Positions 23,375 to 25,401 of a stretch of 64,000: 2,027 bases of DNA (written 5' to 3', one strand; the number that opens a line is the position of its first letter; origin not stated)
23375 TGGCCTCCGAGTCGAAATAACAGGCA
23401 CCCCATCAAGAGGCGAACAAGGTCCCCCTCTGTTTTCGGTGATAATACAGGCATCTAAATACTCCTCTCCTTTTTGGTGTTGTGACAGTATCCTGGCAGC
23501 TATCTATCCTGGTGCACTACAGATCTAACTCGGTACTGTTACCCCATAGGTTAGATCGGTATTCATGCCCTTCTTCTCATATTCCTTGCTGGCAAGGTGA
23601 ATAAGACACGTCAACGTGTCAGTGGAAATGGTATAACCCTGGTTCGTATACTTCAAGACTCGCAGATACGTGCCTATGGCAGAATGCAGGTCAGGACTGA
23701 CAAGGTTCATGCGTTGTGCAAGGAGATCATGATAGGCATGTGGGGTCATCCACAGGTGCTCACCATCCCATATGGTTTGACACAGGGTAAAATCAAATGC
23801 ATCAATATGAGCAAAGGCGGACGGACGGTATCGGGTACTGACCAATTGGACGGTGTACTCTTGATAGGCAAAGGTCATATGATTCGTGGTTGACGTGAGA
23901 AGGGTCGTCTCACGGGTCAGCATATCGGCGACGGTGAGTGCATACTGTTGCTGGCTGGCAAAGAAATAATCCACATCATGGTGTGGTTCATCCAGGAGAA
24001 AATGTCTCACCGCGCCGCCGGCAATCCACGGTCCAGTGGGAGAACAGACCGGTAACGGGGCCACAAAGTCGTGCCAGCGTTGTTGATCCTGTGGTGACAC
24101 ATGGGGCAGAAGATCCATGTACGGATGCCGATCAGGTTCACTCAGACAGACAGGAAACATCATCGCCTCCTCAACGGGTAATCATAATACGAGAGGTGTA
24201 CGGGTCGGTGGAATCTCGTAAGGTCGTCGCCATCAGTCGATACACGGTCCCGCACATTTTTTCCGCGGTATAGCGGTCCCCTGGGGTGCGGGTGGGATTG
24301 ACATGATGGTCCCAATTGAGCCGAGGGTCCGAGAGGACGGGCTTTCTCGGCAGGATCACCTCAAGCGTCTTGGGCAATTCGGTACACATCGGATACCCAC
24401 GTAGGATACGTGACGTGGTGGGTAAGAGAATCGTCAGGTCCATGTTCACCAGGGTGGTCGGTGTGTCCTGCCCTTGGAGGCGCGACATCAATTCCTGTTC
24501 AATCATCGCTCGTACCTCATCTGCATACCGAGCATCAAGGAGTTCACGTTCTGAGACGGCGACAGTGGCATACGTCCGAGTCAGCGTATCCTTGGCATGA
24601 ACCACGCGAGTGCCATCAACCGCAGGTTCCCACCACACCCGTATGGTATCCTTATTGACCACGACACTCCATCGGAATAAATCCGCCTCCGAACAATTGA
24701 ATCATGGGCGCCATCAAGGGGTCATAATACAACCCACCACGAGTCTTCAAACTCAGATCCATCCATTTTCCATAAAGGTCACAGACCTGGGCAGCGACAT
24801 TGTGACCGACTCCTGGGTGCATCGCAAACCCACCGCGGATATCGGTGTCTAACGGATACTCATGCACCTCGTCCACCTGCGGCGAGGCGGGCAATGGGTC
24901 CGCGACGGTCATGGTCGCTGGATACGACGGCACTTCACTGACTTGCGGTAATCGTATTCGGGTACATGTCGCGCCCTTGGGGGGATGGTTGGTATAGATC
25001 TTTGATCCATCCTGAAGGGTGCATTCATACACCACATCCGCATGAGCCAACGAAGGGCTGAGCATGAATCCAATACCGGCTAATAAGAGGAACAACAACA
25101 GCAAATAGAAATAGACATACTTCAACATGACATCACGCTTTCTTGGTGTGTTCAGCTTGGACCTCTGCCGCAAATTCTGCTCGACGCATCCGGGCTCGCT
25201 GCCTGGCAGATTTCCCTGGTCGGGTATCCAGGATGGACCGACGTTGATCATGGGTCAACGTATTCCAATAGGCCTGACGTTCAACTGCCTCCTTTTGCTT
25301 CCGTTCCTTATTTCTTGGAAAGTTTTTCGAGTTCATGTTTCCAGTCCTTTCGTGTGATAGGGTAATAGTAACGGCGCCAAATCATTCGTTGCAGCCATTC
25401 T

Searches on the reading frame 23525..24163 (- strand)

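Call 56: search_protein_families(library=pfam, proteins=[window:23525-24163:-], max_evalue=0.01)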
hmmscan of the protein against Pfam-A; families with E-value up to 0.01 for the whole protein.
window:23525-24163:- (212 aa): 1 family
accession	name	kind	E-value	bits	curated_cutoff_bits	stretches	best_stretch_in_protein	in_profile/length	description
PF01743.26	PolyA_pol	-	0.0065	17.3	23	1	46-100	2-54/126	Poly A polymerase head domain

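Call 57: search_protein_families(library=ncbifam, proteins=[window:23525-24163:-], max_evalue=0.01)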
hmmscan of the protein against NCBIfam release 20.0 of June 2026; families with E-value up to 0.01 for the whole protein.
window:23525-24163:- (212 aa): 0 families

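Call 94: search_protein_families(library=phrogs, proteins=[window:23525-24163:-], max_evalue=0.001)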
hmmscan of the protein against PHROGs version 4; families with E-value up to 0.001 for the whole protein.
window:23525-24163:- (212 aa): 5 families
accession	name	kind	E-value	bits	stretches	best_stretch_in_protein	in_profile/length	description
phrog_1614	-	DNA, RNA and nucleotide metabolism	9.2e-11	42.9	1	44-142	36-157/268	nucleotidyltransferase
phrog_27100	-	unknown function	2.3e-09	37.8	1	44-187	30-177/386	-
phrog_4400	-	unknown function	4.2e-09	37.3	1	45-189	27-190/248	-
phrog_18122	-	unknown function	2.2e-07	31.6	1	84-183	87-187/365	-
phrog_16176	-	unknown function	3.8e-05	23.6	0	104-182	182-261/477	-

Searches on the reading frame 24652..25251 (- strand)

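Call 56: search_protein_families(library=pfam, proteins=[window:24652-25251:-], max_evalue=0.01)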
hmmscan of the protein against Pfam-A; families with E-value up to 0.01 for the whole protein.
window:24652-25251:- (199 aa): 1 family
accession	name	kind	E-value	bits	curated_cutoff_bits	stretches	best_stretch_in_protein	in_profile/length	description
PF13511.11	DUF4124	-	0.00071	20.2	22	1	63-112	4-53/56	Domain of unknown function (DUF4124)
